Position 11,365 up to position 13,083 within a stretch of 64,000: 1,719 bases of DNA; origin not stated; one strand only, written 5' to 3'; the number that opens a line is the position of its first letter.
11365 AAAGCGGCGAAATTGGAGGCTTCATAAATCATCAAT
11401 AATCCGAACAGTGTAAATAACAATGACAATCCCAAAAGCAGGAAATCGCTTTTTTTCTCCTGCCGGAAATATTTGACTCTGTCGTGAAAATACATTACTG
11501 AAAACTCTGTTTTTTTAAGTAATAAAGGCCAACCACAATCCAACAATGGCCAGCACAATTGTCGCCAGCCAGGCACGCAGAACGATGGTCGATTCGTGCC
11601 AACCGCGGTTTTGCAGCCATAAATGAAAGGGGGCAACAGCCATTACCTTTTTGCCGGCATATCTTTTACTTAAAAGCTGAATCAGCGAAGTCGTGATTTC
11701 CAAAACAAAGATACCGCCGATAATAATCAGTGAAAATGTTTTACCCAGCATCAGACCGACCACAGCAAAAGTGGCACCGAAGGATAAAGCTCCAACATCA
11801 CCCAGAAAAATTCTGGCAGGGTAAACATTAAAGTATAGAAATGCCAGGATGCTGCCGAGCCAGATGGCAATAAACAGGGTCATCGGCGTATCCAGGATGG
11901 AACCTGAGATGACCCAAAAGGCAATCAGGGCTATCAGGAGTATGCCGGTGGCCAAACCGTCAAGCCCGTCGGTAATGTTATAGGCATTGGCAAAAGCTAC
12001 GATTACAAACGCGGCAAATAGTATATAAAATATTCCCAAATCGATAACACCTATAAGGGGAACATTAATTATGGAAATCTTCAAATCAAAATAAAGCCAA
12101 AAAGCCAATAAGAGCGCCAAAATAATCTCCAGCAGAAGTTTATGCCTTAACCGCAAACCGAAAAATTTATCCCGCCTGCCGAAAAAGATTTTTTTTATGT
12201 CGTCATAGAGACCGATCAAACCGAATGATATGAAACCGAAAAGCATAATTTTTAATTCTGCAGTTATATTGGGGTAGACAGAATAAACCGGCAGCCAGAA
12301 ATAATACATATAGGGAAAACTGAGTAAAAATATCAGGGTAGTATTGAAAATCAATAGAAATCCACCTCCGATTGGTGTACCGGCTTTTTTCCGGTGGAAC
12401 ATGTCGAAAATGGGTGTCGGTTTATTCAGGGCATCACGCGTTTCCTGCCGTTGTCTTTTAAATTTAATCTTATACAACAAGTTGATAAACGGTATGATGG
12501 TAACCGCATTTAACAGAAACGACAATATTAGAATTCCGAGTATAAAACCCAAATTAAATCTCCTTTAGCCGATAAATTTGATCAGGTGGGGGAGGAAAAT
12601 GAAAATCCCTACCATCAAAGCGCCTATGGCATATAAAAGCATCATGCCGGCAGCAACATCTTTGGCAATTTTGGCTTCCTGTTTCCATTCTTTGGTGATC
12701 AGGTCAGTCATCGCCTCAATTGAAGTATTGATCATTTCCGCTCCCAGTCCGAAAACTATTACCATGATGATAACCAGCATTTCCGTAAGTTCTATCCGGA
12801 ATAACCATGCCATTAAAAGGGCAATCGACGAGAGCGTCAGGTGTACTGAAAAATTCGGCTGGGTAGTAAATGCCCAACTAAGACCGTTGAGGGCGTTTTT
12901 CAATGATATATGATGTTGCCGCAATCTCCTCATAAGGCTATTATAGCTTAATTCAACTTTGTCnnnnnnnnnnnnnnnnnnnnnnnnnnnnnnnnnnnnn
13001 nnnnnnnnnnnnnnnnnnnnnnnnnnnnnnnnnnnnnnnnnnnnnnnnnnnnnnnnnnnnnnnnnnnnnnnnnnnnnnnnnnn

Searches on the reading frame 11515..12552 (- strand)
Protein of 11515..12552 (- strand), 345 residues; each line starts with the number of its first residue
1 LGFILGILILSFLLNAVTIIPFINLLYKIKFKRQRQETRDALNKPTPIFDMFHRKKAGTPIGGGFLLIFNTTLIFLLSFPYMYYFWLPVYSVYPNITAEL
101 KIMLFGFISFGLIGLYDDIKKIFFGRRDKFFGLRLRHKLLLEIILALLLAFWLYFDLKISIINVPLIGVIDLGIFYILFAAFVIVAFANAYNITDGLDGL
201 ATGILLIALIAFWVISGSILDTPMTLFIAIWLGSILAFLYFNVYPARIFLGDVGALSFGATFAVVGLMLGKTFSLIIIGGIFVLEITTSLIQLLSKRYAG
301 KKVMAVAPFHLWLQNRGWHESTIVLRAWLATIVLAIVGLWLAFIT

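Call 8: search_protein_families(library=pfam, proteins=[window:11515-12552:-])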
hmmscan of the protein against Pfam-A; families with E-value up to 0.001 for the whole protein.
window:11515-12552:- (345 aa): 1 family
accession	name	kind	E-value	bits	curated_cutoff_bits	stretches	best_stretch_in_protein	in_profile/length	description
PF00953.26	Glycos_transf_4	-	1.4e-32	113.3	27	1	102-269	3-159/160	Glycosyl transferase family 4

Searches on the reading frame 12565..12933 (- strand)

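Call 8: search_protein_families(library=pfam, proteins=[window:12565-12933:-])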
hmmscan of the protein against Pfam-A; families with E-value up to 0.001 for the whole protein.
window:12565-12933:- (122 aa): 1 family
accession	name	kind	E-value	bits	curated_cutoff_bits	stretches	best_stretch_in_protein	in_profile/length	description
PF01219.24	DAGK_prokar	-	9.3e-29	99.7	22.3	1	13-113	2-102/102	Prokaryotic diacylglycerol kinase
